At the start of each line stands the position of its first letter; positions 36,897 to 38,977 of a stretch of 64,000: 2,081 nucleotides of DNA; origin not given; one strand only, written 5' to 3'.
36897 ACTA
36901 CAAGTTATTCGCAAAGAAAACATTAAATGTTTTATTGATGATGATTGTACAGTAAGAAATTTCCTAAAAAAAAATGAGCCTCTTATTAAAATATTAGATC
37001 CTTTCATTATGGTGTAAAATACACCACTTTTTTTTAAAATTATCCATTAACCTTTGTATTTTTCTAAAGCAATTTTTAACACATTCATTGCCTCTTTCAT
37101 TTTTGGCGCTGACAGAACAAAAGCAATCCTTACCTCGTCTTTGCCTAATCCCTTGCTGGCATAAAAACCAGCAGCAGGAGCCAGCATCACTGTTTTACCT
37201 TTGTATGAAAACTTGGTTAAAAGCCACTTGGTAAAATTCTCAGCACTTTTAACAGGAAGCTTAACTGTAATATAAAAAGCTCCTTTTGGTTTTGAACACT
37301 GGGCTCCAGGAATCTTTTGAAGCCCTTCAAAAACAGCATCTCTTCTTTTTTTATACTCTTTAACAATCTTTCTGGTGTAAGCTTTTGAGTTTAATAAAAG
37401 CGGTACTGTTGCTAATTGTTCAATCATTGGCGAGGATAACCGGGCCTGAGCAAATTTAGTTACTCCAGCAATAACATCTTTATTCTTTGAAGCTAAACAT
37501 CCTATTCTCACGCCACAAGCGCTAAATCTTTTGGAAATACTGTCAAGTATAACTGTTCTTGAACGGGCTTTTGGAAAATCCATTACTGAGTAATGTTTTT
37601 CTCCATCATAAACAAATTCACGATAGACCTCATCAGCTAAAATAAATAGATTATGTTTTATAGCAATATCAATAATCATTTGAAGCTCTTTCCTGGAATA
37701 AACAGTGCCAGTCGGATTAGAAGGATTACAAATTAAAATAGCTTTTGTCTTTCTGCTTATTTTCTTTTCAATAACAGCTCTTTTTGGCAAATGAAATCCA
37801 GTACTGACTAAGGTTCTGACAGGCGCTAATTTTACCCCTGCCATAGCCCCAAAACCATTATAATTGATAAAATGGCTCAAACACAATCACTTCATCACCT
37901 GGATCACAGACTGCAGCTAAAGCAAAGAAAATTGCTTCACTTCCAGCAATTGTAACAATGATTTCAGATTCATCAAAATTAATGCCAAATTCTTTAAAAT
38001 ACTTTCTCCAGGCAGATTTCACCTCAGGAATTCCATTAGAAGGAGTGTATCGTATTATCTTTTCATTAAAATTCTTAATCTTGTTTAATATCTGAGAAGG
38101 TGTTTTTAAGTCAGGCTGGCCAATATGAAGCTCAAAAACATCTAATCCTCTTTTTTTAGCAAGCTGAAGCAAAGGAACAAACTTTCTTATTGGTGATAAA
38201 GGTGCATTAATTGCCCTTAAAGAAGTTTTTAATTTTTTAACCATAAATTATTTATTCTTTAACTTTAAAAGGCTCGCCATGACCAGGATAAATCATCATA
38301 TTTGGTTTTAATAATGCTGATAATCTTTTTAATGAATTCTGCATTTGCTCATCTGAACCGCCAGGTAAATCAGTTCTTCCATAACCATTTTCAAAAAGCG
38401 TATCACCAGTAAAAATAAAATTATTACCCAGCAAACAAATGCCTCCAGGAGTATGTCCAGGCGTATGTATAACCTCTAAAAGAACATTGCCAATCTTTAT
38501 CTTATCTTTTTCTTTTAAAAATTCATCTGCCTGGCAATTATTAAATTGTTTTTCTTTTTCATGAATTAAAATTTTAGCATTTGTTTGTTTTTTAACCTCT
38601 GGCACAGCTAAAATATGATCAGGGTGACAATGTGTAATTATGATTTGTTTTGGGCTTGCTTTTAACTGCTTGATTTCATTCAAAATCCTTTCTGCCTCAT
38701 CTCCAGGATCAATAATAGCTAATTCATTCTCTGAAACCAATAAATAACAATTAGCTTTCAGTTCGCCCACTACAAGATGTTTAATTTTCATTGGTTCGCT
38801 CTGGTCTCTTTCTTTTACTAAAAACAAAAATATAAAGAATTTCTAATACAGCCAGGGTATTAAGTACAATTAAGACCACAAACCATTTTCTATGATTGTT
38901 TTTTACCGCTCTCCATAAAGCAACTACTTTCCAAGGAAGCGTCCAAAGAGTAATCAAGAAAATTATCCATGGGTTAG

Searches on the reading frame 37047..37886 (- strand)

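Call 114: search_protein_families(library=pfam, proteins=[window:37047-37886:-], max_evalue=0.001)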
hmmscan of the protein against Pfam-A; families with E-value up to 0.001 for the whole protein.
window:37047-37886:- (279 aa): 1 family
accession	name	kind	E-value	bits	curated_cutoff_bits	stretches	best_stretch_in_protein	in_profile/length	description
PF00155.27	Aminotran_1_2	-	1.3e-38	133.6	19.7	1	9-268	104-359/361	Aminotransferase class I and II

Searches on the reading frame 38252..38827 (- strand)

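Call 114: search_protein_families(library=pfam, proteins=[window:38252-38827:-], max_evalue=0.001)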
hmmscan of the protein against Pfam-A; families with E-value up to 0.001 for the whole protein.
window:38252-38827:- (191 aa): 4 families
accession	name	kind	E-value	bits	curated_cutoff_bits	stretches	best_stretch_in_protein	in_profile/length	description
PF00753.33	Lactamase_B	-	2.1e-29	103.3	22.7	1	21-183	2-196/196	Metallo-beta-lactamase superfamily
PF19583.5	ODP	-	1.5e-08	35.2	27.2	1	24-142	2-135/194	ODP family beta lactamase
PF14597.12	Lactamase_B_5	-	4.6e-06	26.7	28.4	1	26-146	24-140/199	Metallo-beta-lactamase superfamily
PF13483.12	Lactamase_B_3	-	0.00022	21.7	24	1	23-139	5-96/160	Beta-lactamase superfamily domain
